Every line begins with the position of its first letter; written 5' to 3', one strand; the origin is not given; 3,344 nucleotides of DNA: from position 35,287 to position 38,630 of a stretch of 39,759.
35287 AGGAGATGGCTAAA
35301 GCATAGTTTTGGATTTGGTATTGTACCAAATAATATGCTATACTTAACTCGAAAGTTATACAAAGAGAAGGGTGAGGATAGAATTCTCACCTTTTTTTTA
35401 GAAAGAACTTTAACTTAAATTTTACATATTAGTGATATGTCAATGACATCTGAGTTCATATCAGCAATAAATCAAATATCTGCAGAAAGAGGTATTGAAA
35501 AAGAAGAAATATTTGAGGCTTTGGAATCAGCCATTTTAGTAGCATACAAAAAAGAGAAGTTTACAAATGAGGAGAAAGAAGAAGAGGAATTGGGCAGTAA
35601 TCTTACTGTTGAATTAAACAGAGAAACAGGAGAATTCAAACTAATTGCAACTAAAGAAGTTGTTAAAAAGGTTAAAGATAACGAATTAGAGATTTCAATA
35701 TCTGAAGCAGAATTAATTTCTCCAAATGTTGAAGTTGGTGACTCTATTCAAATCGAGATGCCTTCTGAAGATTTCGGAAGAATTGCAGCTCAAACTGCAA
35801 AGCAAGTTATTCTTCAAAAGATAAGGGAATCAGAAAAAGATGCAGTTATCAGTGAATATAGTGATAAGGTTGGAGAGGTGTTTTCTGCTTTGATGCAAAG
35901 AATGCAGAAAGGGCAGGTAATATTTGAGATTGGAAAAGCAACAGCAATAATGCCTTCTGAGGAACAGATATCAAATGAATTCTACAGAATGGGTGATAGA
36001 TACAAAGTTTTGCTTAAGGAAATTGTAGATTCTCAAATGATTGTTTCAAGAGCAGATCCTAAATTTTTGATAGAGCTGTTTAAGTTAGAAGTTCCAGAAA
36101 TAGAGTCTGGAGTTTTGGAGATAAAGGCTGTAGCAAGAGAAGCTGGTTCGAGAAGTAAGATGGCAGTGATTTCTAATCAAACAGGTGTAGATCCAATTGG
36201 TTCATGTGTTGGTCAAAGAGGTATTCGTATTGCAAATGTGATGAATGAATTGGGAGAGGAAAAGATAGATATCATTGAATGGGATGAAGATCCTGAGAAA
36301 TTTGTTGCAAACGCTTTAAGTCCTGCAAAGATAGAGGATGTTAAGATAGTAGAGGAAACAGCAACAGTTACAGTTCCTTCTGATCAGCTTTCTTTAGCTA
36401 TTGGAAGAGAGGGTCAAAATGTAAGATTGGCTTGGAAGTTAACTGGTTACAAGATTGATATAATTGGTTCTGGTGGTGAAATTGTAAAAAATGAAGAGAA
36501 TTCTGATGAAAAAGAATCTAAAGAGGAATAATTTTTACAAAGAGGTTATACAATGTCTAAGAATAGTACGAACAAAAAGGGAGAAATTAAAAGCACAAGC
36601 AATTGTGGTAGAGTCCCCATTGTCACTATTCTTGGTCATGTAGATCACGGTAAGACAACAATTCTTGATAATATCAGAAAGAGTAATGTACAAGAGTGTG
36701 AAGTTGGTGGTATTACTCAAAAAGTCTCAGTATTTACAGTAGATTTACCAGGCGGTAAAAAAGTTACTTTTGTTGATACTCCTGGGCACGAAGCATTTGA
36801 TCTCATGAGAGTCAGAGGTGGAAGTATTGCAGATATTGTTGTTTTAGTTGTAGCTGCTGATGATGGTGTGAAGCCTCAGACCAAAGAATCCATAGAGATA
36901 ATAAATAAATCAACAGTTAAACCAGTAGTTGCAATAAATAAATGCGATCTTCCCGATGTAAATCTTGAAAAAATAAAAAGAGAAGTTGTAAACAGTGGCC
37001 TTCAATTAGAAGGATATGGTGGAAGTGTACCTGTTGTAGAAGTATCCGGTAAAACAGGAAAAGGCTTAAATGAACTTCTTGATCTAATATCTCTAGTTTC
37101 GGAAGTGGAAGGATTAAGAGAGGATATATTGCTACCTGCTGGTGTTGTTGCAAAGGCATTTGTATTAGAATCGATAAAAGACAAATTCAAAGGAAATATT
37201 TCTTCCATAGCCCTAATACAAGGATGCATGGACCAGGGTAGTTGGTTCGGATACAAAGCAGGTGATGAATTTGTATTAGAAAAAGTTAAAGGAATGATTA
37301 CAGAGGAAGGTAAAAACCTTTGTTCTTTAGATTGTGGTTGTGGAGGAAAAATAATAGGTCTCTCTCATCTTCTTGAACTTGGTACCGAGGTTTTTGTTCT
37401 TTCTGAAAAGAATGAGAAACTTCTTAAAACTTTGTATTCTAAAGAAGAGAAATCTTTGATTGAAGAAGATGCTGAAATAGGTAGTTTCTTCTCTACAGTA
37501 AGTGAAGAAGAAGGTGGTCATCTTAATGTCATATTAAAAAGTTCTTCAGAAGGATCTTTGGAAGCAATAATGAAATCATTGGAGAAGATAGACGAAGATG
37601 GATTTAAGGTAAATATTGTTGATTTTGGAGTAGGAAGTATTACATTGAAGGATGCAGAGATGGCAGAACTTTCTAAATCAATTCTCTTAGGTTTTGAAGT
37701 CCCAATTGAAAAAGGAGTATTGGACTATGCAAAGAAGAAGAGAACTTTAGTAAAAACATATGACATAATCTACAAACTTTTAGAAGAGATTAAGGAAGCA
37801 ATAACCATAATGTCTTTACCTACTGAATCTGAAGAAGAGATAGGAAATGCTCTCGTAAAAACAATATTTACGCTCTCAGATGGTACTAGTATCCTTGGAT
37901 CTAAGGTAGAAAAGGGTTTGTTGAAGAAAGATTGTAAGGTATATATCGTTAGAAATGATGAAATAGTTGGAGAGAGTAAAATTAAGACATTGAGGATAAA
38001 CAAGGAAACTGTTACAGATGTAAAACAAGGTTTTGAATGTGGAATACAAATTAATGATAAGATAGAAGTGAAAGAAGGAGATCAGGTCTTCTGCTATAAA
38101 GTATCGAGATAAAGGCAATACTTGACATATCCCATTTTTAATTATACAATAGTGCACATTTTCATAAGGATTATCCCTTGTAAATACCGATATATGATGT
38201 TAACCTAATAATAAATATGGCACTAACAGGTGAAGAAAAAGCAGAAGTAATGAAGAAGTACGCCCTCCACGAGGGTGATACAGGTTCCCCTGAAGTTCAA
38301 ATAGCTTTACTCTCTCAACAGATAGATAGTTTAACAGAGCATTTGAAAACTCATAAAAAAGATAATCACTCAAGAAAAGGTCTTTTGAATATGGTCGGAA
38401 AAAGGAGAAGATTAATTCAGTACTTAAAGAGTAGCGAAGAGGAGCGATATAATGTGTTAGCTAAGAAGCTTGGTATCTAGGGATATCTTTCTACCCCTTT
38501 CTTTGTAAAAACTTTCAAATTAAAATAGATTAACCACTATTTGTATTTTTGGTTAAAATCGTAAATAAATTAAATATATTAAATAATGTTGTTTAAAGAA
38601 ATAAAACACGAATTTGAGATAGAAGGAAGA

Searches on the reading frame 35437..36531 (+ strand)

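Call 53: search_protein_families(library=pfam, proteins=[window:35437-36531:+], max_evalue=0.01)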
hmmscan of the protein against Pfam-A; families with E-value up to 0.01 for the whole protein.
window:35437-36531:+ (364 aa): 4 families
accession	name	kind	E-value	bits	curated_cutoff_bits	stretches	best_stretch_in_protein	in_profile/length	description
PF08529.16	NusA_N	-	2.4e-37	128.2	23.8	1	6-135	1-119/119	NusA N-terminal domain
PF13184.12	KH_5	-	2.3e-28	98.6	27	1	236-304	1-69/69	NusA-like KH domain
PF23095.1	KH_NusA_C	-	7.1e-06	26.4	34.2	1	309-342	1-34/59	Transcription termination/antitermination protein NusA, KH domain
PF00013.35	KH_1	-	0.00017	21.7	21.5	0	308-348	1-42/66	KH domain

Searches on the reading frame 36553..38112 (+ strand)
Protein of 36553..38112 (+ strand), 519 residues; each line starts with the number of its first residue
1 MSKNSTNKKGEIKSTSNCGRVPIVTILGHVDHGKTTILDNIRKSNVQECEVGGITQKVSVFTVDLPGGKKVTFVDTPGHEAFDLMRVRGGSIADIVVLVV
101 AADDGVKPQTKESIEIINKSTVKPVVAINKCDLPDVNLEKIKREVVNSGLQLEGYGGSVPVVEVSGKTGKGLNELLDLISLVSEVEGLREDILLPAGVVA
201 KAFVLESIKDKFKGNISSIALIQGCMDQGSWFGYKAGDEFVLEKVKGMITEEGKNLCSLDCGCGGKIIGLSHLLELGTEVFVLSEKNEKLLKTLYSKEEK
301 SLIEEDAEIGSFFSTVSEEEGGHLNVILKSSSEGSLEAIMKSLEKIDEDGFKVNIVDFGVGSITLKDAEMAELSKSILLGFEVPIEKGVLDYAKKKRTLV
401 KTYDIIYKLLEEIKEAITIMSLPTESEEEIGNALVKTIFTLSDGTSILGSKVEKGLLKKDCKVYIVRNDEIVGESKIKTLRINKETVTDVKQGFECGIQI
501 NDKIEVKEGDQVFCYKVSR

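Call 53: search_protein_families(library=pfam, proteins=[window:36553-38112:+], max_evalue=0.01)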
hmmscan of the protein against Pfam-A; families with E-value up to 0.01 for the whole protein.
window:36553-38112:+ (519 aa): 9 families
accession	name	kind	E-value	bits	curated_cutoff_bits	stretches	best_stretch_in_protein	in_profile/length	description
PF00009.33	GTP_EFTU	-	1.8e-36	125.9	26.5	1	21-180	3-183/188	Elongation factor Tu GTP binding domain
PF11987.13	IF-2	-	1.4e-26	93.1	27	1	304-414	7-117/117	Translation-initiation factor 2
PF01926.29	MMR_HSR1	-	6.1e-11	42.9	21.9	1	24-130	2-113/113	50S ribosome-binding GTPase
PF22042.2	EF-G_D2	-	0.00024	21.6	27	1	200-280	2-81/84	Elongation factor G domain 2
PF02421.24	FeoB_N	-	0.00024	21.1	27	1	24-177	3-154/156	Ferrous iron transport protein B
PF14578.12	GTP_EFTU_D4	-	0.00062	20.1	23.8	1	435-512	9-85/86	Elongation factor Tu domain 4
PF09439.16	SRPRB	-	0.00083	19.2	25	1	21-83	3-60/178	Signal recognition particle receptor beta subunit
PF03193.22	RsgA_GTPase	-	0.0012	19.1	30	0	94-179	24-104/174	RsgA GTPase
PF03144.31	GTP_EFTU_D2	-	0.0048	17.7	30.3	0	449-502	5-60/73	Elongation factor Tu domain 2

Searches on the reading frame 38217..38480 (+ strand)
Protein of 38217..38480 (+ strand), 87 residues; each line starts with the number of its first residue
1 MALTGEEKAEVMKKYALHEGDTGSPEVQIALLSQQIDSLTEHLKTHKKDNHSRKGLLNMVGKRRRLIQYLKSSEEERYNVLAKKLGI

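Call 53: search_protein_families(library=pfam, proteins=[window:38217-38480:+], max_evalue=0.01)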
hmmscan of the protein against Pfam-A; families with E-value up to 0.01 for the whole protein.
window:38217-38480:+ (87 aa): 1 family
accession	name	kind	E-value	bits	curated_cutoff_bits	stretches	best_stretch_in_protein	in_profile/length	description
PF00312.27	Ribosomal_S15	-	1.3e-33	115.4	31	1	8-87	1-80/81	Ribosomal protein S15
